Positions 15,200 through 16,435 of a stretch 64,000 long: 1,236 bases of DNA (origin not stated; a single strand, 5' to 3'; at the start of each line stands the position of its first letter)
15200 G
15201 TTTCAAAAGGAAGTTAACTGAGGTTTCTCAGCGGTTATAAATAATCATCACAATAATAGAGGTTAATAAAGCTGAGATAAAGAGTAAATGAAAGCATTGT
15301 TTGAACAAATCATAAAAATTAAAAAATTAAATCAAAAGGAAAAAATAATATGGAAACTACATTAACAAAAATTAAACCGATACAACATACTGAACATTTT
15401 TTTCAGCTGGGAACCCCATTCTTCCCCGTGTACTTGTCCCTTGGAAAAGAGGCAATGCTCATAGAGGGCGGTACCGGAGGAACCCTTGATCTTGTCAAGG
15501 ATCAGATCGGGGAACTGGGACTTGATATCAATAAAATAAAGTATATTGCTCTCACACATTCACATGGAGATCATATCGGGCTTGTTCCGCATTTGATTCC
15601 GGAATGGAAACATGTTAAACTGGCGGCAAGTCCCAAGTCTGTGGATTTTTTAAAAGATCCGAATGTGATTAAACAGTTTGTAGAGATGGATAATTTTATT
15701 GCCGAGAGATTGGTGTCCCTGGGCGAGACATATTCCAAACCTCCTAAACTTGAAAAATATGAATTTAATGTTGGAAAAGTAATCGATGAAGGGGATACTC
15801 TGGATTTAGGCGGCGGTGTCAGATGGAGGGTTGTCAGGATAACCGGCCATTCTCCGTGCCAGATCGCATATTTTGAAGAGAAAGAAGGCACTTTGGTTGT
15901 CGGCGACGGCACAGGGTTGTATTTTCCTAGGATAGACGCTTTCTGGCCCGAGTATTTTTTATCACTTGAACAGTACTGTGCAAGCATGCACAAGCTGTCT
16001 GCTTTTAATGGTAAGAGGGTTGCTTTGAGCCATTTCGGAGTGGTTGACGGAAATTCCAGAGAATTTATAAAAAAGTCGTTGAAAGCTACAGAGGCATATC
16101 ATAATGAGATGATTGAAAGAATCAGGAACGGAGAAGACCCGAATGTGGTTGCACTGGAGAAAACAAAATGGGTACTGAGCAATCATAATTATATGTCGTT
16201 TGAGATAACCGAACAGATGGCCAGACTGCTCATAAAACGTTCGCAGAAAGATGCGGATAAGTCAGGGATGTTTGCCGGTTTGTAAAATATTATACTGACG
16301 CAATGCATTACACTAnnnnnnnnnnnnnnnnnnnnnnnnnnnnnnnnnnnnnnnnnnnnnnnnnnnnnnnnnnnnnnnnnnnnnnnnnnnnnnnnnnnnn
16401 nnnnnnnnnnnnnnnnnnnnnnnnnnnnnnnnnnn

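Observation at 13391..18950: Orphan single-subunit HgdB-like (double-cubane-cluster-protein-like) enzyme with its ATP-dependent activase, an MBL hydrolase and an acyl-CoA ligase: candidate uncharacterised CoA-thioester reduction/dehydration module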

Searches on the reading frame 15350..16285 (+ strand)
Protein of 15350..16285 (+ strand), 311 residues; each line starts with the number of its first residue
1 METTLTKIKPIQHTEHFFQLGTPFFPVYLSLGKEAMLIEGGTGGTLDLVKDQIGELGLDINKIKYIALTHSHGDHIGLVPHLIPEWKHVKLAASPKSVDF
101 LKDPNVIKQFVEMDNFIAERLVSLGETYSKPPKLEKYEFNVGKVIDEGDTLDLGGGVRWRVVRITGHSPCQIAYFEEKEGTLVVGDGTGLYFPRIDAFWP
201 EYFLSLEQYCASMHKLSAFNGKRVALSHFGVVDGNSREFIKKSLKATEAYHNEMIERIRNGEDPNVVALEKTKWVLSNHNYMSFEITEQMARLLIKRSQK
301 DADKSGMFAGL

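Call 3: search_protein_families(library=pfam, proteins=[window:15350-16285:+], max_evalue=0.01)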
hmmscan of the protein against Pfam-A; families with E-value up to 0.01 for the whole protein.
window:15350-16285:+ (311 aa): 3 families
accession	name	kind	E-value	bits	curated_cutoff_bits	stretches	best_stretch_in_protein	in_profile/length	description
PF00753.33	Lactamase_B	-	3.4e-18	66.7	22.7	1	32-228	14-196/196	Metallo-beta-lactamase superfamily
PF19583.5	ODP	-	2.7e-05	24.6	27.2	1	32-122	11-85/194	ODP family beta lactamase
PF12706.13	Lactamase_B_2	-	0.0023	18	27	1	58-104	26-73/200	Beta-lactamase superfamily domain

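Call 4: search_protein_families(library=ncbifam, proteins=[window:15350-16285:+], max_evalue=0.01)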
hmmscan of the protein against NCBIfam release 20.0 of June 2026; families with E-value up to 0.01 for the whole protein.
window:15350-16285:+ (311 aa): 30 families (the best 25 are shown)
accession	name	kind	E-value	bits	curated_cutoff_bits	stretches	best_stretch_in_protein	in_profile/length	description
NF033105.1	bla_subclass_B3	equivalog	2.4e-12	46.7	240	1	7-105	5-103/257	subclass B3 metallo-beta-lactamase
TIGR03413.1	GSH_gloB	equivalog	5.4e-08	32.5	200.8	1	62-97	43-77/248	hydroxyacylglutathione hydrolase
NF000405.1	HARLDQ_not_B3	exception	2.7e-07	30.4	350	1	7-103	22-118/267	HARLDQ motif MBL-fold protein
NF033184.1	B3_Acin_new1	exception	3.4e-07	29.7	580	1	8-98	32-122/283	putative subclass B3 metallo-beta-lactamase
NF040470.1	blaEAM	exception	1.8e-06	27.2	660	1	16-173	72-212/318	EAM family subclass B3 metallo-beta-lactamase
NF012101.1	blaGOB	exception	4e-06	26.3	560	1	14-102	41-129/290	GOB family subclass B3 metallo-beta-lactamase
NF012229.1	bla_class_B_core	domain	4.5e-06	26.9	100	1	28-127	19-112/139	metallo-beta-lactamase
NF012140.0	blaBJP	exception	6.4e-06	25.2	600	1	6-78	36-109/294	BJP family subclass B3 metallo-beta-lactamase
NF033185.1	B3_Acin_new2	exception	6.6e-06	25.5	625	1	7-81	33-108/285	putative subclass B3 metallo-beta-lactamase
NF000458.2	blaPEDO-2_fam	exception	1.2e-05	24.8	550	1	12-99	39-126/285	PEDO-2 family subclass B3 metallo-beta-lactamase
NF041137.2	B3_blaSPR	exception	1.3e-05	24.7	550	1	7-101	44-138/296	SPR family subclass B3 metallo-beta-lactamase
NF033106.1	blaL1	exception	2.7e-05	23.3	560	1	5-82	39-117/290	L1 family subclass B3 metallo-beta-lactamase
TIGR02651.1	RNase_Z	equivalog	4.3e-05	22.7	292.95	1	30-84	24-73/302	ribonuclease Z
NF047979.1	lactonase_AidB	equivalog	4.4e-05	22.9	360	1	32-114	59-146/271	AidB family quorum-quenching N-acyl homoserine lactonase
NF000287.1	SMB1_fam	exception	5e-05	22.8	400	1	28-83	48-103/280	SMB-1 family subclass B3 metallo-beta-lactamase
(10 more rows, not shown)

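Call 32: search_solved_structures(query=window:15350-16285:+, max_evalue=0.01, show_alignments=2)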
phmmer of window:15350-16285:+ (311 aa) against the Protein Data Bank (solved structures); distinct sequences matched with E-value up to 0.01: 39.
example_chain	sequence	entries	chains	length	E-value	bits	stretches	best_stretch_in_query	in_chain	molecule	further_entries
7tz9_A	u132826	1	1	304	2e-15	60.1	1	14-219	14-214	Quinolone signal response protein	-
7u6g_A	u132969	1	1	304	2e-15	60.1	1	14-219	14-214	Quinolone signal response protein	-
3dh8_A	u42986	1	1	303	2.4e-15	59.8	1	14-219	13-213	Uncharacterized protein PA1000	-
2vw8_A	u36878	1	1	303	3.7e-15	59.2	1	14-219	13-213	PA1000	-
7kgw_A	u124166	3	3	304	3.9e-15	59.1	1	14-219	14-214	2-aminobenzoylacetyl-CoA thioesterase | Quinolone signal response protein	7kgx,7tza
2q0i_A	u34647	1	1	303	3.9e-15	59.1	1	14-219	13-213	Quinolone signal response protein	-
5hio_A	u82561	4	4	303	3.9e-15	59.1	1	15-219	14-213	PqsE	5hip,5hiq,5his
8dq0_A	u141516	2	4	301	4e-15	59.1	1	15-219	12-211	2-aminobenzoylacetyl-CoA thioesterase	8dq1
2q0j_A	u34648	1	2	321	4.3e-15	59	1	14-219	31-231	Quinolone signal response protein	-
7r3j_A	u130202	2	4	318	4.4e-15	58.9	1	14-219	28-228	2-aminobenzoylacetyl-CoA thioesterase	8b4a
7r3f_A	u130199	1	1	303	6.9e-15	58.3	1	15-219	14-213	2-aminobenzoylacetyl-CoA thioesterase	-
7r3e_A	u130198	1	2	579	1.9e-14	56.8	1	14-219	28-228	2-aminobenzoylacetyl-CoA thioesterase,Regulatory protein RhlR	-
3adr_A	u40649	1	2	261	4.1e-11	45.9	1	60-249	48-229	Putative uncharacterized protein ST1585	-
2zo4_A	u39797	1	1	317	5.6e-08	35.6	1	41-257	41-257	Metallo-beta-lactamase family protein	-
8zxg_A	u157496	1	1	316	9.7e-07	31.5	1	26-225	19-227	Paraoxonase from Bacillus sp. strain S3wahi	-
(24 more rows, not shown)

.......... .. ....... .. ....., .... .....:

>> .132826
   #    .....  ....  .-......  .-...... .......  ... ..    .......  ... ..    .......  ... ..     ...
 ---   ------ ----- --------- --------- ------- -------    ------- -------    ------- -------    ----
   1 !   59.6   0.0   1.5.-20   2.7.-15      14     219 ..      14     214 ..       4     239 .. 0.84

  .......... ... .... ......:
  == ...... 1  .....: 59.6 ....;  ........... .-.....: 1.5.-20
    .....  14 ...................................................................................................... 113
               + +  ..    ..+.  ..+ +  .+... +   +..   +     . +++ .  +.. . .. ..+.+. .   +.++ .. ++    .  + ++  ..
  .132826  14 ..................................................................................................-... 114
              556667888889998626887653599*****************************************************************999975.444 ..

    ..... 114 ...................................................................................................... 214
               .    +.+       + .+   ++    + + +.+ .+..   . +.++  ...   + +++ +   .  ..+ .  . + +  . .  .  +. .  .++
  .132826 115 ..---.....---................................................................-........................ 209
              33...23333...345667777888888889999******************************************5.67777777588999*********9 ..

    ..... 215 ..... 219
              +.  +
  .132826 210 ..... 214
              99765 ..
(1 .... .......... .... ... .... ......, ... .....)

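Call 72: find_homologous_proteins(query=window:15350-16285:+)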
Query window:15350-16285:+ (311 aa): 357 proteins with E <= 0.001 among 2006 candidates; the best 120 are listed.
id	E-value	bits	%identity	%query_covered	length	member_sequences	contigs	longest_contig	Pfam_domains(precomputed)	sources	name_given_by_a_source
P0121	3.5e-202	688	97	100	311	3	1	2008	PF19583.6,PF00753.34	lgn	-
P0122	6.9e-161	553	77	100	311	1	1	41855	PF12706.14,PF19583.6,PF00753.34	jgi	jgi:2-aminobenzoylacetyl-CoA thioesterase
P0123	1.6e-159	548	77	100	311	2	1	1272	PF12706.14,PF19583.6,PF00753.34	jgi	jgi:glyoxylase-like metal-dependent hydrolase (beta-lactamase superfamily II)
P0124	3.1e-159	547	77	100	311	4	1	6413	PF19583.6,PF00753.34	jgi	jgi:2-aminobenzoylacetyl-CoA thioesterase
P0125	9.4e-155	533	76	100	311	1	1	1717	PF19583.6,PF00753.34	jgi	jgi:glyoxylase-like metal-dependent hydrolase (beta-lactamase superfamily II)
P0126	1.8e-154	532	73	100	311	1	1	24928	PF12706.14,PF00753.34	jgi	jgi:2-aminobenzoylacetyl-CoA thioesterase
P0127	5.9e-153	527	75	100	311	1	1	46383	PF00753.34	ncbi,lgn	-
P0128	3.7e-140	485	67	99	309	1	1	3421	PF19583.6,PF00753.34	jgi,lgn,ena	-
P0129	3.4e-138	478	65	99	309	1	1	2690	PF19583.6,PF00753.34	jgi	jgi:glyoxylase-like metal-dependent hydrolase (beta-lactamase superfamily II)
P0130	3.9e-138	478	66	99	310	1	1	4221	PF19583.6,PF00753.34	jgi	jgi:2-aminobenzoylacetyl-CoA thioesterase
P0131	2.3e-136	472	64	97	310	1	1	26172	PF12706.14,PF23023.2,PF00753.34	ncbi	-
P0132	1.3e-135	470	62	99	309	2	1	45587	PF19583.6,PF00753.34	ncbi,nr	ncbi:MAG: MBL fold metallo-hydrolase [Spirochaetes bacterium]|nr:MBL fold metallo-hydrolase [Spiroch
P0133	5.8e-133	461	64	99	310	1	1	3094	PF19583.6,PF00753.34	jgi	jgi:2-aminobenzoylacetyl-CoA thioesterase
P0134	7.4e-133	461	64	97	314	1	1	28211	PF19583.6,PF00753.34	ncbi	-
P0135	6.5e-131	454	64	97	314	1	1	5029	PF19583.6,PF00753.34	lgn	-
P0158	2.4e-99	351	50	98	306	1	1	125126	PF19583.6,PF00753.34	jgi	jgi:2-aminobenzoylacetyl-CoA thioesterase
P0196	4.5e-94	333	50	97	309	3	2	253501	PF12706.14,PF19583.6,PF00753.34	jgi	-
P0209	9.3e-93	329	50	97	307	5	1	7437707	PF19583.6,PF00753.34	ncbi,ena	-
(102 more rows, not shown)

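Call 73: find_encoding_contigs(protein=P0209, flank=7000, max_places=1)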
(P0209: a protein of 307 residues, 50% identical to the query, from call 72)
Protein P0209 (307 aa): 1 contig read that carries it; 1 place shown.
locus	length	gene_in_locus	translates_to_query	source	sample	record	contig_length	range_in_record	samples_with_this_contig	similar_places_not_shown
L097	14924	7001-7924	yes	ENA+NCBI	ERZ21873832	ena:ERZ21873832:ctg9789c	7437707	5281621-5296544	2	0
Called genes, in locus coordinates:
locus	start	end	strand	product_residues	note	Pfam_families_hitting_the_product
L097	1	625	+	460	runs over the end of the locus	PF00072:Response_reg, PF00158:Sigma54_activat, PF14532:Sigma54_activ_2, PF25601:AAA_lid_14, PF02954:HTH_8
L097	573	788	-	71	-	-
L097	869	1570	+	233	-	PF02397:Bac_transf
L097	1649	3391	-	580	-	PF00749:tRNA-synt_1c, PF03950:tRNA-synt_1c_C, PF20974:tRNA-synt_1c_C2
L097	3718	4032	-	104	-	-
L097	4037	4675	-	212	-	PF01810:LysE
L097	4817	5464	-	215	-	PF13174:TPR_6 (faint), PF00515:TPR_1 (faint), PF07719:TPR_2 (faint), PF13181:TPR_8 (faint), PF13432:TPR_16 (weak), PF12895:ANAPC3 (weak), PF13371:TPR_9, PF13432:TPR_16 (weak), +7 more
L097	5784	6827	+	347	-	PF13624:SurA_N_3, PF13623:SurA_N_2, PF09312:SurA_N, PF13145:Rotamase_2, PF13616:Rotamase_3, PF00639:Rotamase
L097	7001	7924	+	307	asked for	PF00753:Lactamase_B, PF19583:ODP (weak)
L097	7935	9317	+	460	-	PF01565:FAD_binding_4, PF02913:FAD-oxidase_C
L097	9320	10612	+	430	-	PF12838:Fer4_7, PF13183:Fer4_8, PF13237:Fer4_10 (weak), PF13484:Fer4_16 (weak), PF13534:Fer4_17 (weak), PF02754:CCG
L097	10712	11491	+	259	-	PF01869:BcrAD_BadFG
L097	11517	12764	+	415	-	PF06050:HGD-D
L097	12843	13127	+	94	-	-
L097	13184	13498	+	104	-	PF07238:PilZ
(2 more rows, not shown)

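Call 74: find_encoding_contigs(protein=P0158, flank=7000, max_places=1)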
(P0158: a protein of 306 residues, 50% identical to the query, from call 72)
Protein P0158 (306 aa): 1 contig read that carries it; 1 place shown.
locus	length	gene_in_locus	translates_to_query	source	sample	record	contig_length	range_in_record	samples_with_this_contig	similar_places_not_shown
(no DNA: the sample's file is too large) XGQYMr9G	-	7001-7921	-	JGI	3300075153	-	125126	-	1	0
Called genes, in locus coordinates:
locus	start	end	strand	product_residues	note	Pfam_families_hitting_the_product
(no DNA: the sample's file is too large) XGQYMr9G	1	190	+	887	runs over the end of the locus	PF03544:TonB_C, PF13620:CarboxypepD_reg (weak), PF07715:Plug, PF00593:TonB_dep_Rec_b-barrel, PF25183:OMP_b-brl_4 (faint)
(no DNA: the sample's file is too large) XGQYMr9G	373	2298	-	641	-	-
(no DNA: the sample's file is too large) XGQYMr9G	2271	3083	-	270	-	-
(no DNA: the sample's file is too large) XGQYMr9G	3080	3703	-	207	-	PF04542:Sigma70_r2, PF08281:Sigma70_r4_2, PF04545:Sigma70_r4 (weak)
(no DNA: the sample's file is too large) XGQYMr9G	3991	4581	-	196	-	PF12804:NTP_transf_3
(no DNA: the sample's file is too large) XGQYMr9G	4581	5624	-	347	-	PF02625:XdhC_CoxI, PF13478:XdhC_C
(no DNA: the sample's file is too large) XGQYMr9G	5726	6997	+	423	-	PF06050:HGD-D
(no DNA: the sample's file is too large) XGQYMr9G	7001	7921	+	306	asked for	PF00753:Lactamase_B, PF19583:ODP (faint)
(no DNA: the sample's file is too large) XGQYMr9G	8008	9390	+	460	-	PF01565:FAD_binding_4, PF02913:FAD-oxidase_C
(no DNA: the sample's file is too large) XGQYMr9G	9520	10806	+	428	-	PF12838:Fer4_7, PF13183:Fer4_8, PF13237:Fer4_10 (faint), PF13484:Fer4_16 (weak), PF13534:Fer4_17, PF02754:CCG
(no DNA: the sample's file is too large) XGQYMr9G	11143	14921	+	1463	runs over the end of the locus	PF04015:DUF362, PF06452:CBM9_1, PF18998:Flg_new_2, PF22352:K319L-like_PKD (weak), PF11721:Malectin, PF12819:Malectin_like (weak), PF11721:Malectin, PF12819:Malectin_like, +1 more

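Call 75: find_encoding_contigs(protein=P0196, flank=7000, max_places=1)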
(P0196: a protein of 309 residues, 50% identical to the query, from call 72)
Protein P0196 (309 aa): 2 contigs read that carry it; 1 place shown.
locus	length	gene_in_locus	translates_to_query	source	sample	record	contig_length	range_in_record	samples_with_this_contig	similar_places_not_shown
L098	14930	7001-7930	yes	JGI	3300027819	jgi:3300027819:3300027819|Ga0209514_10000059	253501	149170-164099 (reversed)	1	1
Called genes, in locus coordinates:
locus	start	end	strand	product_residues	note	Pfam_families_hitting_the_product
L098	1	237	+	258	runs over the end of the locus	PF00378:ECH_1, PF16113:ECH_2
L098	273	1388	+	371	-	PF04909:Amidohydro_2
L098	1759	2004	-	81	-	-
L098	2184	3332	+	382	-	PF01547:SBP_bac_1 (weak), PF13416:SBP_bac_8, PF13531:SBP_bac_11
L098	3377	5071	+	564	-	PF02776:TPP_enzyme_N, PF00205:TPP_enzyme_M, PF02775:TPP_enzyme_C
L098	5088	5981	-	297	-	PF13367:PrsW-protease, PF12773:DZR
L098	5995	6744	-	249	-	PF00641:Zn_ribbon_RanBP (faint), PF12773:DZR, PF13240:Zn_Ribbon_1 (faint), PF13248:Zn_ribbon_3 (faint), PF24463:DUF7577 (faint), PF12773:DZR, PF06271:RDD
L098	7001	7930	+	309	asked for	PF00753:Lactamase_B, PF19583:ODP, PF12706:Lactamase_B_2 (weak)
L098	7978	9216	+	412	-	PF06050:HGD-D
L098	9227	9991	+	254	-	PF01869:BcrAD_BadFG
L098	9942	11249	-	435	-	PF12838:Fer4_7, PF13183:Fer4_8, PF13484:Fer4_16 (weak), PF13534:Fer4_17, PF02754:CCG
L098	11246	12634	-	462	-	PF01565:FAD_binding_4, PF02913:FAD-oxidase_C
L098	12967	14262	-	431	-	PF07498:Rho_N, PF07497:Rho_RNA_bind, PF00006:ATP-synt_ab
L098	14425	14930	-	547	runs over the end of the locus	PF06418:CTP_synth_N, PF00117:GATase, PF07722:Peptidase_C26 (faint)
